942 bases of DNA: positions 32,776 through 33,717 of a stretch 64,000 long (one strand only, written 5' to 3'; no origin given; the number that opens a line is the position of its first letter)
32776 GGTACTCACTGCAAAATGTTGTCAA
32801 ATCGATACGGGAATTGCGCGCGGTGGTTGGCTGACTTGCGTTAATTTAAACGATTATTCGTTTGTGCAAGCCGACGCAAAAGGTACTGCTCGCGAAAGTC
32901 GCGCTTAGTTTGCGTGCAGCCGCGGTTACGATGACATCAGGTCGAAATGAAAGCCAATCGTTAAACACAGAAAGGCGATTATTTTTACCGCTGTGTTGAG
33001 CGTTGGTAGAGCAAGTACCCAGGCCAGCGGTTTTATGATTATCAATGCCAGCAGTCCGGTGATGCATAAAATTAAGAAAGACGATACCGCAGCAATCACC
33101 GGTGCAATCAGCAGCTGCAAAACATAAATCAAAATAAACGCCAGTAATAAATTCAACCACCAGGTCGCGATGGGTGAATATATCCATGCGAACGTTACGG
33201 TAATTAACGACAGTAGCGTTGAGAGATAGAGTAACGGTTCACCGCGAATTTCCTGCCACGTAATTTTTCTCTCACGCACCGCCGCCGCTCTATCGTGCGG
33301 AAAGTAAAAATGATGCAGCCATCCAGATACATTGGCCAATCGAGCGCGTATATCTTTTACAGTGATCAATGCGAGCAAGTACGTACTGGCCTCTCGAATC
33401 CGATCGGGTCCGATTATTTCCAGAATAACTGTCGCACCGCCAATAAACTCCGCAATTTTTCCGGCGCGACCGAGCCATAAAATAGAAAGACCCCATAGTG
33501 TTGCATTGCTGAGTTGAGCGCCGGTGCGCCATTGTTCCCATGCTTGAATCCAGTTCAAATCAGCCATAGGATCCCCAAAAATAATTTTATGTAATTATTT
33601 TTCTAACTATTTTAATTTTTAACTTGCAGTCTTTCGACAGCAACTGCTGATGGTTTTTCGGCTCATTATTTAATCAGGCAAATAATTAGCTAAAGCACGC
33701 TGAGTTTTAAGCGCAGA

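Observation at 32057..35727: AT-rich patch of orphan genes wedged between an HxlR regulator and the Pho-regulated pstS promoter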

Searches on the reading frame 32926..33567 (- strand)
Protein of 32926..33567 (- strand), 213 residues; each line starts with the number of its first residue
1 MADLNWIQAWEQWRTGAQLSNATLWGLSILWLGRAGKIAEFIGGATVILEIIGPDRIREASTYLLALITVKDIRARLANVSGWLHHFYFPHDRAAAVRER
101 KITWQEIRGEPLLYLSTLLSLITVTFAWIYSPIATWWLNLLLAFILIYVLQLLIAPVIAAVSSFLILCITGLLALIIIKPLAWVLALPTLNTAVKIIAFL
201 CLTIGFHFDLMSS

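Call 3: search_protein_families(library=pfam, proteins=[window:32926-33567:-], max_evalue=0.1)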
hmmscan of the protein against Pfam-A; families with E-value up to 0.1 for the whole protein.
window:32926-33567:- (213 aa): 0 families

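Call 4: search_protein_families(library=padloc, proteins=[window:32926-33567:-], max_evalue=1)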
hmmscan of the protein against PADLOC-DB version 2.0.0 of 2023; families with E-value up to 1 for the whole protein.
window:32926-33567:- (213 aa): 0 families

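Call 6: search_protein_families(library=ncbifam, proteins=[window:32926-33567:-], max_evalue=1)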
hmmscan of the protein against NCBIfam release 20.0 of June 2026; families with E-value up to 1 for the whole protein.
window:32926-33567:- (213 aa): 0 families

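Call 7: search_protein_families(library=phrogs, proteins=[window:32926-33567:-], max_evalue=1)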
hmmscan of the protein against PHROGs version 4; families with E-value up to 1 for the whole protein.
window:32926-33567:- (213 aa): 0 families

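Call 16: find_homologous_proteins(query=window:32926-33567:-, max_evalue=0.01)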
Query window:32926-33567:- (213 aa): 5 proteins with E <= 0.01 among 1921 candidates.
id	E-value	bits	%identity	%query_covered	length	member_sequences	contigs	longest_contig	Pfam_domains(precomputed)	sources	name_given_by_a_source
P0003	2.5e-131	454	100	100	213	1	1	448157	-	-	-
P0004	5.3e-72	260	58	100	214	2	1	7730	-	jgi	jgi:hypothetical protein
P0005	9.4e-16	76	30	97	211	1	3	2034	-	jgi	jgi:hypothetical protein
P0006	2.1e-15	75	49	32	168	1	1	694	-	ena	-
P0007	2.0e-14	72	28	97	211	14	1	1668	-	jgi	jgi:hypothetical protein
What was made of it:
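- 32926..33567 (-): TM213: membrane protein with an N-terminal ~110-aa region and about 4 C-terminal TM helices. It belongs to a tiny unnamed family with conserved GR.GK, EIIGPD and C-terminal GFHFDLL(A/S)S blocks. Only 4 relatives among 5.8 billion proteins (call 16).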

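Call 17: find_encoding_contigs(protein=P0004, flank=10000, max_places=5)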
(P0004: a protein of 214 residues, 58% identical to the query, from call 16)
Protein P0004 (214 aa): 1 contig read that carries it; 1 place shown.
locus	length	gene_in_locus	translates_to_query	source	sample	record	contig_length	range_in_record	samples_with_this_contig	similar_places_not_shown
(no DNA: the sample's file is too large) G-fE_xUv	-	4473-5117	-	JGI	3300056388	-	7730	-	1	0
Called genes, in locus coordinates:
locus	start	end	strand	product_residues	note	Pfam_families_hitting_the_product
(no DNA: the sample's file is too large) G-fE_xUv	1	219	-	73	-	?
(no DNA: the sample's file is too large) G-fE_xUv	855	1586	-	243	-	PF22435:MRM3-like_sub_bind, PF00588:SpoU_methylase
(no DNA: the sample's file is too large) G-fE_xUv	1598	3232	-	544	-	PF28550:DUF8436, PF03486:HI0933_like (faint), PF01266:DAO (weak), PF21688:FAD-depend_C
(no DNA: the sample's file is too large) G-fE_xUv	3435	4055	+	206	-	PF01728:FtsJ, PF13847:Methyltransf_31 (faint)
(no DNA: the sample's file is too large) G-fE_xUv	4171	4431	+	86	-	PF12843:QSregVF_b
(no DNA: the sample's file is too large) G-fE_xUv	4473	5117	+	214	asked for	-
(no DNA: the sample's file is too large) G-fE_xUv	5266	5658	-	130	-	-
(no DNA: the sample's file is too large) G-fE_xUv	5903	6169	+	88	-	-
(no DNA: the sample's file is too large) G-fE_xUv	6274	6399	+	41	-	-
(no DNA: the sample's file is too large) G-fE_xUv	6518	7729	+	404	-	?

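Call 18: find_encoding_contigs(protein=P0005, flank=10000, max_places=5)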
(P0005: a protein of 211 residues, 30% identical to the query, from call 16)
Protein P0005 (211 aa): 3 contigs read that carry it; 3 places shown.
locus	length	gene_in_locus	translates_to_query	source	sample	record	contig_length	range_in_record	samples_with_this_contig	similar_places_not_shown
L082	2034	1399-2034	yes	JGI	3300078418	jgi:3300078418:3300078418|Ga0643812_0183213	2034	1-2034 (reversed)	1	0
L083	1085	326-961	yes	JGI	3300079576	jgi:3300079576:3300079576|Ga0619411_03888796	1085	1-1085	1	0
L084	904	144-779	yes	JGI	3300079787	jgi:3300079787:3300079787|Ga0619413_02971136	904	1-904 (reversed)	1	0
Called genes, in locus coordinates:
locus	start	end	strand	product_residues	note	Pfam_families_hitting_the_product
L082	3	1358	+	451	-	?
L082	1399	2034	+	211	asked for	?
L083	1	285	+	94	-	?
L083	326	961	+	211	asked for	-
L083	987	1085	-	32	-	?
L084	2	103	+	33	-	?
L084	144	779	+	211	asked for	-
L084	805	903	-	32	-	?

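Call 75: search_protein_families(library=pfam, proteins=[P0004, P0005, P0007], max_evalue=0.1)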
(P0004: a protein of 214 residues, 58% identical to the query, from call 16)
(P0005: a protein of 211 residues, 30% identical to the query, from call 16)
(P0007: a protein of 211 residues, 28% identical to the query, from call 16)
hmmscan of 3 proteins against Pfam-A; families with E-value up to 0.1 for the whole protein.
P0004 (214 aa): 0 families

P0005 (211 aa): 1 family
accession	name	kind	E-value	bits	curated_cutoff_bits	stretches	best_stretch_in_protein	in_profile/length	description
PF14235.11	DUF4337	-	0.0044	17.6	27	1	91-148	99-157/161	Domain of unknown function (DUF4337)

P0007 (211 aa): 0 families

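Call 79: search_dna_similar(query=window:32926-33564:-, collection=plasmids, mode=protein, max_evalue=1, max_rows=8)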
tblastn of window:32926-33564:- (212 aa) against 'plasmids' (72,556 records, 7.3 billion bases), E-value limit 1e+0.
No match.

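Call 81: find_encoding_contigs(protein=P0007, flank=8000, max_places=4)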
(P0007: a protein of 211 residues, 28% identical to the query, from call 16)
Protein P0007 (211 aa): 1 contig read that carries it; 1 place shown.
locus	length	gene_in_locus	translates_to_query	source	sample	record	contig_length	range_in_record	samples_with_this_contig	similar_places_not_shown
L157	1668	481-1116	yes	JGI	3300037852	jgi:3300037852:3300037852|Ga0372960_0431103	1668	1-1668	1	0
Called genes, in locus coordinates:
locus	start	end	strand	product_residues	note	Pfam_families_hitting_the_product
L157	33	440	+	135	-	-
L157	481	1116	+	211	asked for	-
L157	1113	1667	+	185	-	?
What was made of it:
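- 32926..33567 (-): The relatives sit in unrelated contexts (calls 17, 18, 81).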
